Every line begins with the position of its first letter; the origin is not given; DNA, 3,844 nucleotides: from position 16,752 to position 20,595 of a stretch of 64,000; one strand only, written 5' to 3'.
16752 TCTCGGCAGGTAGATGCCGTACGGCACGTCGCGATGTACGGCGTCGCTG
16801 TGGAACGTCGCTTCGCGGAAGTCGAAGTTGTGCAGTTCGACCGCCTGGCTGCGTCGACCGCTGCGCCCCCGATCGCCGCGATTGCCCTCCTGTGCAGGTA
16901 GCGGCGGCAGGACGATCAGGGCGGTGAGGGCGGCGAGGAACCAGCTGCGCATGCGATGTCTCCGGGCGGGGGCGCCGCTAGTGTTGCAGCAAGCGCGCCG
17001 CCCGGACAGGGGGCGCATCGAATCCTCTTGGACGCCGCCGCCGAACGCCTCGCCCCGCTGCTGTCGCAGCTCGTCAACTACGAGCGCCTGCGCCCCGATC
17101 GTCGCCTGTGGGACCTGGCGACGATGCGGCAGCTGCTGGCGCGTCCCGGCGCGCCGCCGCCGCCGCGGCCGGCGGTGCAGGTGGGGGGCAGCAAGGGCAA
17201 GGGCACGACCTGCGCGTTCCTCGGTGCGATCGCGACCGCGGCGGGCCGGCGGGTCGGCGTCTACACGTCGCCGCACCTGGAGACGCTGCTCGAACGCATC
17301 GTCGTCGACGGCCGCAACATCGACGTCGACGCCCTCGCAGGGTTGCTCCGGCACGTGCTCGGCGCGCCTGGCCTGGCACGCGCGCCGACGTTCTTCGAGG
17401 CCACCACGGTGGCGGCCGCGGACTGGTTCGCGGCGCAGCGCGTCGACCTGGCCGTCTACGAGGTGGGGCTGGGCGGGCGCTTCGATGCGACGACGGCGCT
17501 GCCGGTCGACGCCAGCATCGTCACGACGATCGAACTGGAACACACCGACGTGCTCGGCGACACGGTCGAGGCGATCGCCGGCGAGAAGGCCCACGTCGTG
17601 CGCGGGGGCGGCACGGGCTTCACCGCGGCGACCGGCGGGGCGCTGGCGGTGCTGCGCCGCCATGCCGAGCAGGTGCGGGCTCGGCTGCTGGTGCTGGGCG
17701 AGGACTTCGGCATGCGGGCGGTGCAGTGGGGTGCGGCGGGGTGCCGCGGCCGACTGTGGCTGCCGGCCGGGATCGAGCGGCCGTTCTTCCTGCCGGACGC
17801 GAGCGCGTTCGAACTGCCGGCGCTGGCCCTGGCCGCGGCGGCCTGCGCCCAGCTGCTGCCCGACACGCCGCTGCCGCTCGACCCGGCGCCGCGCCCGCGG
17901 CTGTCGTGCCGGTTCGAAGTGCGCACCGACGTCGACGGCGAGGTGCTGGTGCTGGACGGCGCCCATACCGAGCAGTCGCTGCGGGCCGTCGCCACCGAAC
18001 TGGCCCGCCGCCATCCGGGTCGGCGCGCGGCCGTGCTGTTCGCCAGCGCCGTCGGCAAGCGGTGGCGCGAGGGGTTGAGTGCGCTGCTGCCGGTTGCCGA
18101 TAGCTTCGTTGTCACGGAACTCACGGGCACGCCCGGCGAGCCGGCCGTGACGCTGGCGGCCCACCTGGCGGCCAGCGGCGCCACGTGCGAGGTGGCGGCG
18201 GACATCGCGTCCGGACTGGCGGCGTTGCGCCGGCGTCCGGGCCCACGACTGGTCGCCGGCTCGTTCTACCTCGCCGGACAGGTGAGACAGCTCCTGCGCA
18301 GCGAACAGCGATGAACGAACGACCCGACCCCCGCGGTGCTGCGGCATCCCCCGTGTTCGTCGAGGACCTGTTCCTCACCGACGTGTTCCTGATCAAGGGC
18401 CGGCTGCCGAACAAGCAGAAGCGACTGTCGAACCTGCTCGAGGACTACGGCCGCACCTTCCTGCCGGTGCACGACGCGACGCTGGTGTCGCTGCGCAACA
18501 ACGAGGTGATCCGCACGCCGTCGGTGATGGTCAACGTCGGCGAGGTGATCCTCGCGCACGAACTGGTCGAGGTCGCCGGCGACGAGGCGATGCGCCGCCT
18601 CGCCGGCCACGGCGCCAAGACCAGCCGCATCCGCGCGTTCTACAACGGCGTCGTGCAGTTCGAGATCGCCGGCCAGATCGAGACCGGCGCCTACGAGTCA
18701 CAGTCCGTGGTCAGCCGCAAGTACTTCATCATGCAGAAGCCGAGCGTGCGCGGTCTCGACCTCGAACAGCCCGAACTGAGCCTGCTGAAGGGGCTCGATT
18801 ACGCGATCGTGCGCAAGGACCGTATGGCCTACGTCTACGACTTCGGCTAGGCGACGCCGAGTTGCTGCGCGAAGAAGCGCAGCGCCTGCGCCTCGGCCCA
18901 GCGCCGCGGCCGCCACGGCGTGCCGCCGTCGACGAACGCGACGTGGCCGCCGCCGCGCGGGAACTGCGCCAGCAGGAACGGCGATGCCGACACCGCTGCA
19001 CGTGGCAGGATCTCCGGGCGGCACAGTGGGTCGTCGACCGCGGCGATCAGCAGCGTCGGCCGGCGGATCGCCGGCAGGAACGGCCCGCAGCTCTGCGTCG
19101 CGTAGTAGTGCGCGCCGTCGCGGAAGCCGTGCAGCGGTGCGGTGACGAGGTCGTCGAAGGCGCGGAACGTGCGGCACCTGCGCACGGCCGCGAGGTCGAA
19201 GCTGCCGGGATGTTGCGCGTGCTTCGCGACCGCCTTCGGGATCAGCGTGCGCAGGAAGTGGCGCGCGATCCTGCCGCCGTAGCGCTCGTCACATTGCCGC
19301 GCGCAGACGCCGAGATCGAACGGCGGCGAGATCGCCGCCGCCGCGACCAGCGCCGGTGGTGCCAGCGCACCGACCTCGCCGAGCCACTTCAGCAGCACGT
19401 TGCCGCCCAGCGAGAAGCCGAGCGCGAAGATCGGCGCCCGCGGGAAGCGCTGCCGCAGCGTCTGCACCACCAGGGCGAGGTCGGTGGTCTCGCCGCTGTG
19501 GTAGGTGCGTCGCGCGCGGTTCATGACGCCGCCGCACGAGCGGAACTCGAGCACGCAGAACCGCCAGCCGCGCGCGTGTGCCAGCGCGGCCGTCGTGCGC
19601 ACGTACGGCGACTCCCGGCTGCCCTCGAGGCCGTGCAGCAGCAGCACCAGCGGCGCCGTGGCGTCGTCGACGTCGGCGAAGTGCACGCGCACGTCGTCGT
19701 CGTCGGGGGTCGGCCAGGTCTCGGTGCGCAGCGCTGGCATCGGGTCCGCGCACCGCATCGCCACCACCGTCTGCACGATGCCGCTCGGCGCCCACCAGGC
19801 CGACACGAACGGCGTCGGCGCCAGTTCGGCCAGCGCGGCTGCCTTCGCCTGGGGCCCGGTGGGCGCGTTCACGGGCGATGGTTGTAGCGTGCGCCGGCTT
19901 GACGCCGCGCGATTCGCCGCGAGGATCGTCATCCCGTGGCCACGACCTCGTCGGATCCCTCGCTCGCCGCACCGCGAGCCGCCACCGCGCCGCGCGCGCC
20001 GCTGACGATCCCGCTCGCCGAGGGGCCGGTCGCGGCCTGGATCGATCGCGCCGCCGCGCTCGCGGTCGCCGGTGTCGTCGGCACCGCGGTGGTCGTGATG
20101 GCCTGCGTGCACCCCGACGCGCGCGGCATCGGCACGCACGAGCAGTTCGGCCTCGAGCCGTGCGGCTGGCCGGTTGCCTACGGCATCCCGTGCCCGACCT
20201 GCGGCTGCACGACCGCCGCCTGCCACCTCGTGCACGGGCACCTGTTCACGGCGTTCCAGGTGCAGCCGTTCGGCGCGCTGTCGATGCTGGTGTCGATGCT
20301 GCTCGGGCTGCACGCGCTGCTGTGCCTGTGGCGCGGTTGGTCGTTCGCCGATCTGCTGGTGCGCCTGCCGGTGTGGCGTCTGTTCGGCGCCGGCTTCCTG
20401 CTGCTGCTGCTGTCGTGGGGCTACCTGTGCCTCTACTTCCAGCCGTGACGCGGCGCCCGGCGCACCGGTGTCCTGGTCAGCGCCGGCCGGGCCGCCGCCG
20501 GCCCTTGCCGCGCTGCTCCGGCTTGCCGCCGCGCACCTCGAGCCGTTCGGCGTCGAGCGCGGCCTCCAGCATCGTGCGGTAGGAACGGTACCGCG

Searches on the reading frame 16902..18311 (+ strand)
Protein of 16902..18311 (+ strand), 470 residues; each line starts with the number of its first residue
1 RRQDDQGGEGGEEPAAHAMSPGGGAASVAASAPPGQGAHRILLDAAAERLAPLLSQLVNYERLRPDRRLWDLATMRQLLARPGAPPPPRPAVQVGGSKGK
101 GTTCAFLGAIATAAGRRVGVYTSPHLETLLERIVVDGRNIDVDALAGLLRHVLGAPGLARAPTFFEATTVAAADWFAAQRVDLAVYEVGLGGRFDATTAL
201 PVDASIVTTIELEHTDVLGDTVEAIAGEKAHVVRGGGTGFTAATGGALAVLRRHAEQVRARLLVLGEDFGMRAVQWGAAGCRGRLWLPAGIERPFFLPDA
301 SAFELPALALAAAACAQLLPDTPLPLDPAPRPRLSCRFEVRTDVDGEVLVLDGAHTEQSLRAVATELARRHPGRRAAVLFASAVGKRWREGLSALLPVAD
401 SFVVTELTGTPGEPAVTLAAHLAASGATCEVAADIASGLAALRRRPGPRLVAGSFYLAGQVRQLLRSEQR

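Call 54: search_protein_families(library=pfam, proteins=[window:16902-18311:+], max_evalue=0.0001)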
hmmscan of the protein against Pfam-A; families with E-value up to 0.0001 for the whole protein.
window:16902-18311:+ (470 aa): 2 families
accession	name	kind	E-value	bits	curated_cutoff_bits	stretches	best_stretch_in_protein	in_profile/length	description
PF02875.26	Mur_ligase_C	-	8.1e-10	40.1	28.4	1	337-443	2-113/127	Mur ligase, glutamate ligase domain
PF08245.18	Mur_ligase_M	-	8.5e-05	23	24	0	94-234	1-111/200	Mur ligase middle domain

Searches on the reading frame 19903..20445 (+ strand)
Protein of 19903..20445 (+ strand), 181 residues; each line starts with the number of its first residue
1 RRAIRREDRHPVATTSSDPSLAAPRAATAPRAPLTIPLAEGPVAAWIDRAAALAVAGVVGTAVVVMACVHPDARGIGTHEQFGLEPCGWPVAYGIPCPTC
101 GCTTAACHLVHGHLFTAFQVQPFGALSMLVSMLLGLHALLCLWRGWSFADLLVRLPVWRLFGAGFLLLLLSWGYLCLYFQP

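Call 54: search_protein_families(library=pfam, proteins=[window:19903-20445:+], max_evalue=0.0001)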
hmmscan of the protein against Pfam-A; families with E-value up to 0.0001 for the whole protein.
window:19903-20445:+ (181 aa): 1 family
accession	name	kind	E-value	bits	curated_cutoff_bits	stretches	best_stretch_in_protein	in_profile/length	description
PF10825.13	DUF2752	-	1.3e-09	38.4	27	1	92-133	6-47/49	Protein of unknown function (DUF2752)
